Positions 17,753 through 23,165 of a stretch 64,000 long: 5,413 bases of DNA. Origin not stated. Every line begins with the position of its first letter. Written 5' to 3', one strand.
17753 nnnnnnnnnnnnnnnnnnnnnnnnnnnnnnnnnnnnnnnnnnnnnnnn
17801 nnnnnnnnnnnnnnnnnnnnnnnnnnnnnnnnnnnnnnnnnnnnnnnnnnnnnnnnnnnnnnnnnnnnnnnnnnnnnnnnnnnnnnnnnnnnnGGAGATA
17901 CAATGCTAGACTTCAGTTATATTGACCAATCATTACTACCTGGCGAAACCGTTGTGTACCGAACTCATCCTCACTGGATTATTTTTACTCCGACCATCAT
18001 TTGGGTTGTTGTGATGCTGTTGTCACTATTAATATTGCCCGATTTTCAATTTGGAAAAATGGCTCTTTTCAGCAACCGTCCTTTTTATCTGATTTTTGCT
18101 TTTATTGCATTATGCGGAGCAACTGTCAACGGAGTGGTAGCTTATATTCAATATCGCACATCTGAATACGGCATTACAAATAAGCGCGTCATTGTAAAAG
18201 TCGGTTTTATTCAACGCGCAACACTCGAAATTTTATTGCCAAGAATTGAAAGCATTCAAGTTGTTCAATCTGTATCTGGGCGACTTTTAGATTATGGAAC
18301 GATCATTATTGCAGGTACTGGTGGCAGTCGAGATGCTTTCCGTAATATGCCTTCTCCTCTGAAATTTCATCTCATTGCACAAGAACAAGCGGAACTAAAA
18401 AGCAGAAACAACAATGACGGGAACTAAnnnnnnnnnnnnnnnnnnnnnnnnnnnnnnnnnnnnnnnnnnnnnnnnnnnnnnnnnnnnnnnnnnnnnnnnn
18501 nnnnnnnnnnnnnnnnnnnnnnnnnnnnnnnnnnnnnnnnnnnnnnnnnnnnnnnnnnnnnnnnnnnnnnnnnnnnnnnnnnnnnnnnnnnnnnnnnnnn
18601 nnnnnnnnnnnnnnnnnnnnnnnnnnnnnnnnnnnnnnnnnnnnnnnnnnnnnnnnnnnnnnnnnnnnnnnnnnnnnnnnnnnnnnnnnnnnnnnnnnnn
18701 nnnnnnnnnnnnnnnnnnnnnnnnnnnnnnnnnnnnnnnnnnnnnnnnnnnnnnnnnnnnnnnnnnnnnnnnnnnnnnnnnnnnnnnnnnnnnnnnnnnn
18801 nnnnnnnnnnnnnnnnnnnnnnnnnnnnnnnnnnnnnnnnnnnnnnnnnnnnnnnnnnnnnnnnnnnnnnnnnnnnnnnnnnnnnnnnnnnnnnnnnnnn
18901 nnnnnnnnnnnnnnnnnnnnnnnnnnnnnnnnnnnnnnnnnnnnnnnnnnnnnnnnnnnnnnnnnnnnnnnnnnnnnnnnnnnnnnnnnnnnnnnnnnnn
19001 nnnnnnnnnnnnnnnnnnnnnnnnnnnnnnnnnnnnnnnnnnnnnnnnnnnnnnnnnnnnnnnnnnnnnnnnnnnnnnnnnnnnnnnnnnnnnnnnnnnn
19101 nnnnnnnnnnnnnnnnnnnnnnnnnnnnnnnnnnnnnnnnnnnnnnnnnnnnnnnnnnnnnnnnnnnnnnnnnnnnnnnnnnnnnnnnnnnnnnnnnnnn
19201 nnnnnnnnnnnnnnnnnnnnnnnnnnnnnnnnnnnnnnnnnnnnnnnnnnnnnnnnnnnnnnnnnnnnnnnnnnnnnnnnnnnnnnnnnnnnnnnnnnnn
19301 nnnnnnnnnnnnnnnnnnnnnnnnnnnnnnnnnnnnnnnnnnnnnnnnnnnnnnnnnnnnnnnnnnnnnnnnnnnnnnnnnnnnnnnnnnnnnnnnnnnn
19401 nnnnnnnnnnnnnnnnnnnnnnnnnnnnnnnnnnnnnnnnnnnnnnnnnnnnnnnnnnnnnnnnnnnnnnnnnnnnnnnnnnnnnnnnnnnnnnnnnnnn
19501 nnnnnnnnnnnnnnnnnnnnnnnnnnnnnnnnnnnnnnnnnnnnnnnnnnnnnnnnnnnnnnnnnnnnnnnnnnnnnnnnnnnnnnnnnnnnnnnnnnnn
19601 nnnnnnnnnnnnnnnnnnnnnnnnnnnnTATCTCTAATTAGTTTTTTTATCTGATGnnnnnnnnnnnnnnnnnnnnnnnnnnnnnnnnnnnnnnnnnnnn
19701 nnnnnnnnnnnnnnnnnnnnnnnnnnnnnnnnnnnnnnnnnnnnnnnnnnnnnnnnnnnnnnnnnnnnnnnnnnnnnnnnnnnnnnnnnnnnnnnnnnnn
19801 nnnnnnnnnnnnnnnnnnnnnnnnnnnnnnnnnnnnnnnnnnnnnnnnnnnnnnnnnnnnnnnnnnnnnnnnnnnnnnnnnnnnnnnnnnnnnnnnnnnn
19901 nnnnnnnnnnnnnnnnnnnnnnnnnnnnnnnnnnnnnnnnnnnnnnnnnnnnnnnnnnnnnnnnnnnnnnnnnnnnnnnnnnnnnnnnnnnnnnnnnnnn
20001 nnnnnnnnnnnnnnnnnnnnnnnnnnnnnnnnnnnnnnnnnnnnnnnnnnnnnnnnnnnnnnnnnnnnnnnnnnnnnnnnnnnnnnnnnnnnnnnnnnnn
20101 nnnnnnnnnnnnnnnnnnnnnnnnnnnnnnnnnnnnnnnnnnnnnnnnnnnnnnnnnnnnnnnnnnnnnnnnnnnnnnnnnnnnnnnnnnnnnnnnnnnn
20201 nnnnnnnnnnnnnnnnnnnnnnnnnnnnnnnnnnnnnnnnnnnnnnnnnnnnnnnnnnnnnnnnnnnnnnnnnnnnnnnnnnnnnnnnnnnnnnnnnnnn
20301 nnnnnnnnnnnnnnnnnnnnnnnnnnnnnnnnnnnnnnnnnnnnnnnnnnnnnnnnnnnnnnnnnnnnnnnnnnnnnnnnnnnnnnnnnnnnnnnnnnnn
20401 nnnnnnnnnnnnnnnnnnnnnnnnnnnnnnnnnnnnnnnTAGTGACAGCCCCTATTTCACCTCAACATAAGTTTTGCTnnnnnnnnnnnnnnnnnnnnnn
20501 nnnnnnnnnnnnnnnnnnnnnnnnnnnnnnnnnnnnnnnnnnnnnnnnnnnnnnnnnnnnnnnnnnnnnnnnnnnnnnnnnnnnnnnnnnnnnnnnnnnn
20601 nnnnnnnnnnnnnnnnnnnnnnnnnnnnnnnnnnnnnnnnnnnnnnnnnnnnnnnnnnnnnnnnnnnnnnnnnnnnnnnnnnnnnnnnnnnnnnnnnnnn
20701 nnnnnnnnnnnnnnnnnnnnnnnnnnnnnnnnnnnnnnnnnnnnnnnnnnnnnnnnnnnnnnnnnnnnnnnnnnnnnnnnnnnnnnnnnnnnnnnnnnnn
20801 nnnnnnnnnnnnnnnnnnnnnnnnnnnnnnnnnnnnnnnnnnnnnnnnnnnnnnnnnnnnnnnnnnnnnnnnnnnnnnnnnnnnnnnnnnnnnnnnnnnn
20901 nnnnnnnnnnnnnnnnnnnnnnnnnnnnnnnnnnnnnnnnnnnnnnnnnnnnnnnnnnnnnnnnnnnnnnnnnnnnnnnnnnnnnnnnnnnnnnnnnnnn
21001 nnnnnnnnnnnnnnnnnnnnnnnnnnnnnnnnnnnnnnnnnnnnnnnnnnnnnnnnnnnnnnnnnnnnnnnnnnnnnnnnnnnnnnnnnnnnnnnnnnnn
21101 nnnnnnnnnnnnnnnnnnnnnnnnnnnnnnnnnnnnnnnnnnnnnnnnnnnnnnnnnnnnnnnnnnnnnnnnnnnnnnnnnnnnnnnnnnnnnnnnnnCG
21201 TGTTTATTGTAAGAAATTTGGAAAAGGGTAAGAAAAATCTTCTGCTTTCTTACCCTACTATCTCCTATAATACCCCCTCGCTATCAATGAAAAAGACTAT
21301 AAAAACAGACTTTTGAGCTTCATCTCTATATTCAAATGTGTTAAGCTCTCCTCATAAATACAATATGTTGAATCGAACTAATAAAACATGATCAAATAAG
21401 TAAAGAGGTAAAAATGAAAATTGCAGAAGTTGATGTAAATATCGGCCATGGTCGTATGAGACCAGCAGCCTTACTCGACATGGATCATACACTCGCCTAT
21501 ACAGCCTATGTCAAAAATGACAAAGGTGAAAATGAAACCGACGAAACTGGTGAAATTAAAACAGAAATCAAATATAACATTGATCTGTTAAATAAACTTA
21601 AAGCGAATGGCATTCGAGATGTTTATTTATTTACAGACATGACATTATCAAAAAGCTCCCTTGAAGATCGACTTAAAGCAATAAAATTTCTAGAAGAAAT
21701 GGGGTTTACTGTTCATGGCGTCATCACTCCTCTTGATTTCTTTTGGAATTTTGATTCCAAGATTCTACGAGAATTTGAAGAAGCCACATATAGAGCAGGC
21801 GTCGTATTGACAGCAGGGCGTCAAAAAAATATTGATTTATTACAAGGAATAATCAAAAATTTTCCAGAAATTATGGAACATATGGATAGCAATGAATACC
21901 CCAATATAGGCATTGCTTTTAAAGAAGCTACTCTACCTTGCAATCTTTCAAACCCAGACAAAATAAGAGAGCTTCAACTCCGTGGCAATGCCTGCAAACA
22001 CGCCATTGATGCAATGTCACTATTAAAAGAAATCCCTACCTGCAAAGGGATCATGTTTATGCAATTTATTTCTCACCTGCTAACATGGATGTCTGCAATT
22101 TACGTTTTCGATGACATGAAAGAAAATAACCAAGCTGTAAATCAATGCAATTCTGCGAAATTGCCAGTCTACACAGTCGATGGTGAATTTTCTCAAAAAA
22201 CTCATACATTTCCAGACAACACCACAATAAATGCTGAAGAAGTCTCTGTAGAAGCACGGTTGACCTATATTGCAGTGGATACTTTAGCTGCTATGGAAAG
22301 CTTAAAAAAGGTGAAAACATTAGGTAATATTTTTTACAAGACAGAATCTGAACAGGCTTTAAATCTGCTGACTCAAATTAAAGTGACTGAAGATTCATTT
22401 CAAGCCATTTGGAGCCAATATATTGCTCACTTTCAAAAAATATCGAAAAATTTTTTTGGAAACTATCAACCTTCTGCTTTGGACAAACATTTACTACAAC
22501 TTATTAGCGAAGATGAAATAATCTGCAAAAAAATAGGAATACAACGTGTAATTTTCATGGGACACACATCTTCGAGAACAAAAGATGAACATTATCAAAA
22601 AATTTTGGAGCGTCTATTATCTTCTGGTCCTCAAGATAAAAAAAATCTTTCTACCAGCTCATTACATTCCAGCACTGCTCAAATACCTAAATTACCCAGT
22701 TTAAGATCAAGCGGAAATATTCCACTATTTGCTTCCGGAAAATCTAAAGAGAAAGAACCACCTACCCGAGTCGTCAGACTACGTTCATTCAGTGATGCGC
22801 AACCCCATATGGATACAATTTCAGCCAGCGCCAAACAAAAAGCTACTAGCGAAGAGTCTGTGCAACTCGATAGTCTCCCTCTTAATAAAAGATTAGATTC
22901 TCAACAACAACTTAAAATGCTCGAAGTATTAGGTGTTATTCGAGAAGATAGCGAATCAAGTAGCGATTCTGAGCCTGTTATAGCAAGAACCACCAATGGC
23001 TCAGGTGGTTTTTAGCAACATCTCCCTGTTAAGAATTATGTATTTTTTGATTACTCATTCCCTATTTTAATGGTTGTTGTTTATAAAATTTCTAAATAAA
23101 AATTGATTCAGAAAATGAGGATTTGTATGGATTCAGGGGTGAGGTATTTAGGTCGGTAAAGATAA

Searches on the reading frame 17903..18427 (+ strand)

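Call 40: search_protein_families(library=pfam, proteins=[window:17903-18427:+], max_evalue=0.00001)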
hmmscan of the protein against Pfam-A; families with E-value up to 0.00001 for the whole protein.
window:17903-18427:+ (174 aa): 1 family
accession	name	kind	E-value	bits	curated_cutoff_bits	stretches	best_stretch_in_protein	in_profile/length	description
PF03703.20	bPH_2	-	2.2e-14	53.9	22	1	84-155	1-74/78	Bacterial PH domain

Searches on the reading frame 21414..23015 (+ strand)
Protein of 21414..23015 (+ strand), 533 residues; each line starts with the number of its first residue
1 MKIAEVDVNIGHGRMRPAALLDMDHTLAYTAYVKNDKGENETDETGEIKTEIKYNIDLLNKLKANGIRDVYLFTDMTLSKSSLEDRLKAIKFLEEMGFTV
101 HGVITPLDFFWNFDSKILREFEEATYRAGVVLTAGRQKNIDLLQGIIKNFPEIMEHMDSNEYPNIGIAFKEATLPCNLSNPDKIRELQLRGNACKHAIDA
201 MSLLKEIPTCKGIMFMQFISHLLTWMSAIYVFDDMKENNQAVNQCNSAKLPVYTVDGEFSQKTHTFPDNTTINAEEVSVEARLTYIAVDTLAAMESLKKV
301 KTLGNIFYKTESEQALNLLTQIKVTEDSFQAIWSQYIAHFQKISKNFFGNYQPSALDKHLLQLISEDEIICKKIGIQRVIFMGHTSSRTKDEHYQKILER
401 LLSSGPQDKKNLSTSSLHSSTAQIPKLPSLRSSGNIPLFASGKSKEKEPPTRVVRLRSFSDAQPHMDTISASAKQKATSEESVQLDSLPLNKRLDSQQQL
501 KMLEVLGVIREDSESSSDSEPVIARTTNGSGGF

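Call 8: search_protein_families(library=pfam, proteins=[window:21414-23015:+], max_evalue=0.01)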
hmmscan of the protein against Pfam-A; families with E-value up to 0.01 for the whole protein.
window:21414-23015:+ (533 aa): 0 families

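Call 17: find_encoding_contigs(protein=window:21414-23015:+, flank=10000, max_places=10)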
Protein window:21414-23015:+ (533 aa): 1 contig read that carries it; 1 place shown.
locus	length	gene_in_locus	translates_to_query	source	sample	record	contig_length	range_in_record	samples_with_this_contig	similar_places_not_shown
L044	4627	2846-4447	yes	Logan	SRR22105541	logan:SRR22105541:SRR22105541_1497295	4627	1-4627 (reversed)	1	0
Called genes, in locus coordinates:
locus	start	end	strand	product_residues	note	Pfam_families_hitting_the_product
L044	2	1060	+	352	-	?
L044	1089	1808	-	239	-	PF03734:YkuD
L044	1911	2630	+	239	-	PF13441:Gly-zipper_YMGG, PF05433:Rick_17kDa_Anti (weak), PF13488:Gly-zipper_Omp, PF00691:OmpA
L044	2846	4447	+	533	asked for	-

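Call 28: list_cluster_members(proteins=[window:21414-23015:+, window:23291-23782:+, window:23793-24737:+, window:40357-41352:+, window:41423-42445:-, window:42688-43257:+, window:43270-44256:+, window:20479-21198:+, window:29257-34773:-, window:25014-25214:-])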
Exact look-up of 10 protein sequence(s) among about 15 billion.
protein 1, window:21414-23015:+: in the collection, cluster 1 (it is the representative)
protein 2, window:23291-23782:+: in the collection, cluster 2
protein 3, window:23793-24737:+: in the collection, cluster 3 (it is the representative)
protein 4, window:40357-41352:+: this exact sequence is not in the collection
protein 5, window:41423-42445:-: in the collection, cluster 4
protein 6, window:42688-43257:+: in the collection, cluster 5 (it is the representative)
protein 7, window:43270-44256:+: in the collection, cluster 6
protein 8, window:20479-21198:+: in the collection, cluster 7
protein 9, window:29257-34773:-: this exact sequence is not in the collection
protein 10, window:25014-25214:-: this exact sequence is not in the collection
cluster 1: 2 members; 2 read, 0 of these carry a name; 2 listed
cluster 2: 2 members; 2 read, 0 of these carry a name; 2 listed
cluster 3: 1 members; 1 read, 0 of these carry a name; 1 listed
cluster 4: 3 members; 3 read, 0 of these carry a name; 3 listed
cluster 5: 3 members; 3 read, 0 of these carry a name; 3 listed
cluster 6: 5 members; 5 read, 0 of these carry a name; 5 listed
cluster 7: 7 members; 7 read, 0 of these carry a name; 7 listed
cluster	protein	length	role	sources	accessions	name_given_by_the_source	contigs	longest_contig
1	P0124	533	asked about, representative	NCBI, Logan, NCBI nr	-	-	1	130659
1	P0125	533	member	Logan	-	-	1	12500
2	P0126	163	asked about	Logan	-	-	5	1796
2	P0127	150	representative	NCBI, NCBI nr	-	-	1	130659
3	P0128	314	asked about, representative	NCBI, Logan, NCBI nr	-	-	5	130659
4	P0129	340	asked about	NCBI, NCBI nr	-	-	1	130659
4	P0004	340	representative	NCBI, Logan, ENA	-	-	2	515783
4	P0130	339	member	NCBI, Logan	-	-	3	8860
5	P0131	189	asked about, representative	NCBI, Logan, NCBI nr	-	-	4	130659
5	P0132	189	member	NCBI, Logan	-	-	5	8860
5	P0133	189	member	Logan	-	-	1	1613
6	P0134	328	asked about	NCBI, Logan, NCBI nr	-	-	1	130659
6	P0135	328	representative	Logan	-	-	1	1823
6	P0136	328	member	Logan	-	-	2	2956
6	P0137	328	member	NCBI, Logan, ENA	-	-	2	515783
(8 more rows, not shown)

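Call 29: find_encoding_contigs(protein=P0125, flank=10000, max_places=5)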
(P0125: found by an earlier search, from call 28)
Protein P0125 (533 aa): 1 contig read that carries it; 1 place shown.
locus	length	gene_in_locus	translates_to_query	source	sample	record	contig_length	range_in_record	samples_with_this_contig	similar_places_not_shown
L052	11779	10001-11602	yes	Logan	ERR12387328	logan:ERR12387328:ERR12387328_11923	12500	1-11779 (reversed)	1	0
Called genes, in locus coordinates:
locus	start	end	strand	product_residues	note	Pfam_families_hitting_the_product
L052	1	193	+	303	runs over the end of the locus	?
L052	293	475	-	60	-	-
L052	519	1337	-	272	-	-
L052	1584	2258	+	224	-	PF00834:Ribul_P_3_epim, PF01729:QRPTase_C (faint)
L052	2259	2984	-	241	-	PF03232:COQ7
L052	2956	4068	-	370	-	PF01734:Patatin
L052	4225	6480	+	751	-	PF00521:DNA_topoisoIV, PF03989:DNA_gyraseA_C (faint)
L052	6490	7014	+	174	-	PF03703:bPH_2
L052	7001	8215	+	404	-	PF03222:Trp_Tyr_perm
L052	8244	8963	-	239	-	PF03734:YkuD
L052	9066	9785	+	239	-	PF13441:Gly-zipper_YMGG, PF05433:Rick_17kDa_Anti (weak), PF13488:Gly-zipper_Omp, PF00691:OmpA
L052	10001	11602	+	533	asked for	-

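Call 51: search_protein_families(library=ncbifam, proteins=[window:21414-23015:+], max_evalue=0.001)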
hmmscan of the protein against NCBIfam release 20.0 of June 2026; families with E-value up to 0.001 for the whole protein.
window:21414-23015:+ (533 aa): 0 families
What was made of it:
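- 21414..23015 (+): p533: intact, fast-evolving orphan gene with an acidic, Ser-rich C-terminus. It is the left neighbour of the insertion slot. It has no Pfam or NCBIfam match (calls 8, 51).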
